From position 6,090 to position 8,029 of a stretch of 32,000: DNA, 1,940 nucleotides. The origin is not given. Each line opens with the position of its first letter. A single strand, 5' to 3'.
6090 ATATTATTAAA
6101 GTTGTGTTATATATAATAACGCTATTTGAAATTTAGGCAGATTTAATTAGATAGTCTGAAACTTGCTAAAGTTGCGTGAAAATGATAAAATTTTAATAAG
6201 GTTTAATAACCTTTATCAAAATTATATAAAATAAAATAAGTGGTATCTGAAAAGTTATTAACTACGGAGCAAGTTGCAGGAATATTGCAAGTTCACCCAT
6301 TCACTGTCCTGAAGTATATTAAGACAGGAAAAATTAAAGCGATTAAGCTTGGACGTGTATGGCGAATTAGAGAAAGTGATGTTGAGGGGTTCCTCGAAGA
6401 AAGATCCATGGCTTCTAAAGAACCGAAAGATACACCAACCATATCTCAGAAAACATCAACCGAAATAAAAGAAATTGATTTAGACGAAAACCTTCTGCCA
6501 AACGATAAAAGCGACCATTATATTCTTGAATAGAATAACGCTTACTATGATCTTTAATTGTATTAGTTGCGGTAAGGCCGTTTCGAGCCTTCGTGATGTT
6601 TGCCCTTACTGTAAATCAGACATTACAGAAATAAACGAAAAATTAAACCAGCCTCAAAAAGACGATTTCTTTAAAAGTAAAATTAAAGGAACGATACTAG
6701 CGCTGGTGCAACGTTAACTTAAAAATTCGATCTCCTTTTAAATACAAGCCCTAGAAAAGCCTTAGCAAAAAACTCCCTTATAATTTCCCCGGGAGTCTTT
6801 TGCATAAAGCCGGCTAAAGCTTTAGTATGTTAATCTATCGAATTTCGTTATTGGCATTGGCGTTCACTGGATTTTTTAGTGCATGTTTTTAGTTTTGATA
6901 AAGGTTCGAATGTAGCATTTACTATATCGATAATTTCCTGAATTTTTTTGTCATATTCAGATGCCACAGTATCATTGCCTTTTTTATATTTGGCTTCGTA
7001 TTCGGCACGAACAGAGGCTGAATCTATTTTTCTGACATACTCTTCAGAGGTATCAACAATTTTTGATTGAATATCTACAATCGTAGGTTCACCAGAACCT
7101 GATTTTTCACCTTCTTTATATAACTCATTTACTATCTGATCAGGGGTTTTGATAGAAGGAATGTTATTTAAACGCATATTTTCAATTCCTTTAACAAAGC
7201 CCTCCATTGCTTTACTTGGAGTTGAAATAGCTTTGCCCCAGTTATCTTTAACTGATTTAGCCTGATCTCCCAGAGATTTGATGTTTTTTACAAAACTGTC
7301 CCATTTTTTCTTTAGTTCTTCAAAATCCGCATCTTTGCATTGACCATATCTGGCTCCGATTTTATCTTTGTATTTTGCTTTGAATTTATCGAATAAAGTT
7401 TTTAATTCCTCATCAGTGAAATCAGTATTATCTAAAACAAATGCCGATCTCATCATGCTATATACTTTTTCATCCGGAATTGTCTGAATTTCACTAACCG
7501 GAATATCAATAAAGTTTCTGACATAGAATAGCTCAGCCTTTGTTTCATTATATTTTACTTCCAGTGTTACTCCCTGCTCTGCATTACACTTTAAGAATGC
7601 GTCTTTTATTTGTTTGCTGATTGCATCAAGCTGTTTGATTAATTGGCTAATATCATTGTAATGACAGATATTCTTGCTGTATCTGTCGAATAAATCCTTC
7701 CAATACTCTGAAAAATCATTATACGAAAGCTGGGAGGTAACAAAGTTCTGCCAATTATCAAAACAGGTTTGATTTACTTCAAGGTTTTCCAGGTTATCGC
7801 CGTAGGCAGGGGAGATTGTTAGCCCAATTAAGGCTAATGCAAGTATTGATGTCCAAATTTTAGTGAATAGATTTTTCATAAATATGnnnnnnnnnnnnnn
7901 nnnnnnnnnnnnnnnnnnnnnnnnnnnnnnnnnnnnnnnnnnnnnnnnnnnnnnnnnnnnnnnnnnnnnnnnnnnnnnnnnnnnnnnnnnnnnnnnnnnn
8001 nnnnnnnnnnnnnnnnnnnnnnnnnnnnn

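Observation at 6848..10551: Four-gene cassette of small secreted helical proteins translationally coupled to the giant gene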

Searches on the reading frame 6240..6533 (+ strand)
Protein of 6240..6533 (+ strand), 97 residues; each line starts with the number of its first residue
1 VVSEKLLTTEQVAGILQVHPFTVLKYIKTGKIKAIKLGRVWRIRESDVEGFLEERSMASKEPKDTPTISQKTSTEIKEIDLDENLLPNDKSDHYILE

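Call 7: search_protein_families(library=ncbifam, proteins=[window:6240-6533:+], max_evalue=0.1)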
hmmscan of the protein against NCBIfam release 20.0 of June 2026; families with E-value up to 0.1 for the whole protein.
window:6240-6533:+ (97 aa): 5 families
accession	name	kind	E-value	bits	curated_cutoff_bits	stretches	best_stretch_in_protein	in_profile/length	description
TIGR01764.1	excise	domain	2.5e-12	46.9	28.8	1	6-53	1-48/49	excisionase family DNA-binding protein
NF033787.1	HTH_BldC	subfamily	9.6e-06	25.4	77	1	5-50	1-47/49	BldC family transcriptional regulator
NF047737.1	antiphage_MADS1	equivalog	2.6e-05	24.4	80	1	4-49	1-46/49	methylation-associated defense system helix-turn-helix domain-containing protein MAD1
NF040990.2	MamR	equivalog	7.6e-05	23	100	1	4-52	41-89/91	magnetosome protein MamR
NF033518.0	transpos_IS607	equivalog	0.003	17.1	110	1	11-62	2-54/187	IS607 family transposase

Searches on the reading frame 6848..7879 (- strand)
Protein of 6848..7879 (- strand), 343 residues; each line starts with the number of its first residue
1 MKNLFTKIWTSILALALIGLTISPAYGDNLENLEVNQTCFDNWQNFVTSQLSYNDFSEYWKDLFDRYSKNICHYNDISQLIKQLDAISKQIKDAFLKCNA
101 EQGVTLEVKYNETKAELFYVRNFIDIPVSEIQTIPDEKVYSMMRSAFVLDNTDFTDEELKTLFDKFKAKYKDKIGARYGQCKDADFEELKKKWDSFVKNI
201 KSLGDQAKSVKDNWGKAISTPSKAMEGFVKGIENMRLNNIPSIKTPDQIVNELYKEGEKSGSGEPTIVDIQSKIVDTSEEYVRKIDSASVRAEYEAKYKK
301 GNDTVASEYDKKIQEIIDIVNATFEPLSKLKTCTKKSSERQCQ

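Call 5: search_protein_families(library=pfam, proteins=[window:6848-7879:-], max_evalue=1)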
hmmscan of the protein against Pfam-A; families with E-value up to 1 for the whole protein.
window:6848-7879:- (343 aa): 9 families
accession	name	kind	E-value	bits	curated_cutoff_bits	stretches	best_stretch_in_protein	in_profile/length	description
PF00038.26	Filament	-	0.0036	17.4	40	0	157-212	78-131/313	Intermediate filament protein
PF01544.23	CorA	-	0.024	14.4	27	0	244-322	89-169/292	CorA-like Mg2+ transporter protein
PF14598.12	PAS_11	-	0.099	13.1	25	0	56-90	23-59/109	PAS domain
PF12369.13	GnHR_trans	-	0.11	13.4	22.1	1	279-319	22-63/68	Gonadotropin hormone receptor transmembrane region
PF02520.22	ANIS5_cation-bd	-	0.11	13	29.3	1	148-215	9-77/109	SXP/RAL-2 family protein Ani s 5-like, metal-binding domain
PF12709.12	Fungal_TACC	-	0.58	11.1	27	0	290-319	28-57/77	Fungal Transforming acidic coiled-coil (TACC) proteins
PF05531.17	NPV_P10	-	0.63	11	29.8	0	75-93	35-53/75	Nucleopolyhedrovirus P10 protein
PF16720.10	Albumin_I_a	-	0.63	10.4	23.8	0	156-190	10-43/48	Albumin I chain a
PF02764.19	Diphtheria_T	-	0.79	10.4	27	0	283-334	12-64/166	Diphtheria toxin, T domain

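Call 7: search_protein_families(library=ncbifam, proteins=[window:6848-7879:-], max_evalue=0.1)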
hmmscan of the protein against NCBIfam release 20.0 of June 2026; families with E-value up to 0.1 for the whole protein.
window:6848-7879:- (343 aa): 1 family
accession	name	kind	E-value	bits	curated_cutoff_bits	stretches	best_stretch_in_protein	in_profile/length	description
NF041317.1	HtdO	equivalog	0.02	14.9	150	1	117-217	25-121/153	plasmid transfer protein HtdO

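Call 9: search_solved_structures(query=window:6848-7879:-, max_evalue=1)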
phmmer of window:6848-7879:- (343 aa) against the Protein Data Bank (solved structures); distinct sequences matched with E-value up to 1: 10.
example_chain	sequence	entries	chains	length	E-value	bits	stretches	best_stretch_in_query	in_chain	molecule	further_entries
1dik_A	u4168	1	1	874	0.083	15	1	123-220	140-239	PYRUVATE PHOSPHATE DIKINASE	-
2dik_A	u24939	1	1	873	0.083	15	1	123-220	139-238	PROTEIN (PYRUVATE PHOSPHATE DIKINASE)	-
1jde_A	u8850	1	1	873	0.083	15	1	123-220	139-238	PYRUVATE, PHOSPHATE DIKINASE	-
1kbl_A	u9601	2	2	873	0.083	15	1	123-220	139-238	PYRUVATE PHOSPHATE DIKINASE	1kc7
1ggo_A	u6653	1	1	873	0.083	15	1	123-220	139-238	PROTEIN (PYRUVATE, PHOSPHATE DIKINASE)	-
9pzl_A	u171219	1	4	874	0.084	15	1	123-220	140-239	Pyruvate, phosphate dikinase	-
2r82_A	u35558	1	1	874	0.089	14.9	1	123-220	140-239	Pyruvate, phosphate dikinase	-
8fje_A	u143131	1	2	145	0.26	13.4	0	105-161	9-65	E8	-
1lq7_A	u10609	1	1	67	0.42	12.7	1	159-211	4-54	Alpha3W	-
7xad_C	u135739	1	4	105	0.5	12.5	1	243-319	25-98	DBL2_02 binder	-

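Call 10: find_encoding_contigs(protein=window:6848-7879:-, flank=10000, max_places=6)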
Protein window:6848-7879:- (343 aa): 1 contig read that carries it; 1 place shown.
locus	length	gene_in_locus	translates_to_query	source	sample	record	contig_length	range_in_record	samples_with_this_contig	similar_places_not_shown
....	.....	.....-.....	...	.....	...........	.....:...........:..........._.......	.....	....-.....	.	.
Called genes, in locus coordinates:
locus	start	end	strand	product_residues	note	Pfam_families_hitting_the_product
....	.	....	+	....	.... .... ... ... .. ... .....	?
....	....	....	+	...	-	-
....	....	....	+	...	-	-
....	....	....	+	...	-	-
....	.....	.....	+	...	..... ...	-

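Call 66: search_solved_structures(query=A4, max_evalue=10)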
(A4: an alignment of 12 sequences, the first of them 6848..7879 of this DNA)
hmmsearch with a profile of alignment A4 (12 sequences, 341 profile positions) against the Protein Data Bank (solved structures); distinct sequences matched with E-value up to 10: 27.
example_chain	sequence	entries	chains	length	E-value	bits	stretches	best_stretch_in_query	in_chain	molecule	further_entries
3k2s_A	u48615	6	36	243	0.035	16.4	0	202-284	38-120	Apolipoprotein A-I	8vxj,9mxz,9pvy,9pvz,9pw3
1av1_A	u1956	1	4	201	0.053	15.8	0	283-330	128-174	APOLIPOPROTEIN A-I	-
2msc_A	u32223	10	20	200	0.055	15.7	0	283-330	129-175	Apolipoprotein A-I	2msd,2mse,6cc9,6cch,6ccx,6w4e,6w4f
4v6m_A0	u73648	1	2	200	0.056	15.7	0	283-330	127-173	Apolipoprotein A-I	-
6pts_A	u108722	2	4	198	0.056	15.7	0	285-330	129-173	Apolipoprotein A-I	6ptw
7w5z_B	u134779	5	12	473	0.13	14.5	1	168-277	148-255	Protein phosphatase 2C, putative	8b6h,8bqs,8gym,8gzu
2n5e_A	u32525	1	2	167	0.22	13.8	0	287-330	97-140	Apolipoprotein A-I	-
7kjr_C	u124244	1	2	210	0.27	13.5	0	283-330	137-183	Apolipoprotein A-I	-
8eqs_C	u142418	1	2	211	0.27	13.5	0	283-330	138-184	Apolipoprotein A-I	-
1lq7_A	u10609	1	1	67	0.31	13.2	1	183-214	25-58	Alpha3W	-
6clz_B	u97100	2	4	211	0.41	12.8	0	279-330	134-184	Apolipoprotein A-I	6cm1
5e62_B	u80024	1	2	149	0.52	12.5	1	187-241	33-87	Hemagglutinin-esterase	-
9lx0_A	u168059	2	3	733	0.53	12.5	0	185-254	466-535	Engulfment and cell motility protein 1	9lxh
7dpa_C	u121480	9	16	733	0.53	12.5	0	185-254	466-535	Engulfment and cell motility protein 1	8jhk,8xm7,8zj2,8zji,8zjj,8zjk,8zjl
5e5w_B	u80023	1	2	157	0.59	12.3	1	187-241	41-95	Hemagglutinin-esterase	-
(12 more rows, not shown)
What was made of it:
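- The S343 profile has a weak, non-significant resemblance to apolipoprotein A-I (E 0.035, call 66).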

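Call 74: search_protein_families(library=phrogs, proteins=[window:6848-7879:-], max_evalue=0.01)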
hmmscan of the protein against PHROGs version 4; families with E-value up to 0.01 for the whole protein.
window:6848-7879:- (343 aa): 0 families

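Call 75: search_protein_families(library=padloc, proteins=[window:6848-7879:-], max_evalue=0.01)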
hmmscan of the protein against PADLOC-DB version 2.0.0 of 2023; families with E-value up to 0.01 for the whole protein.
window:6848-7879:- (343 aa): 0 families
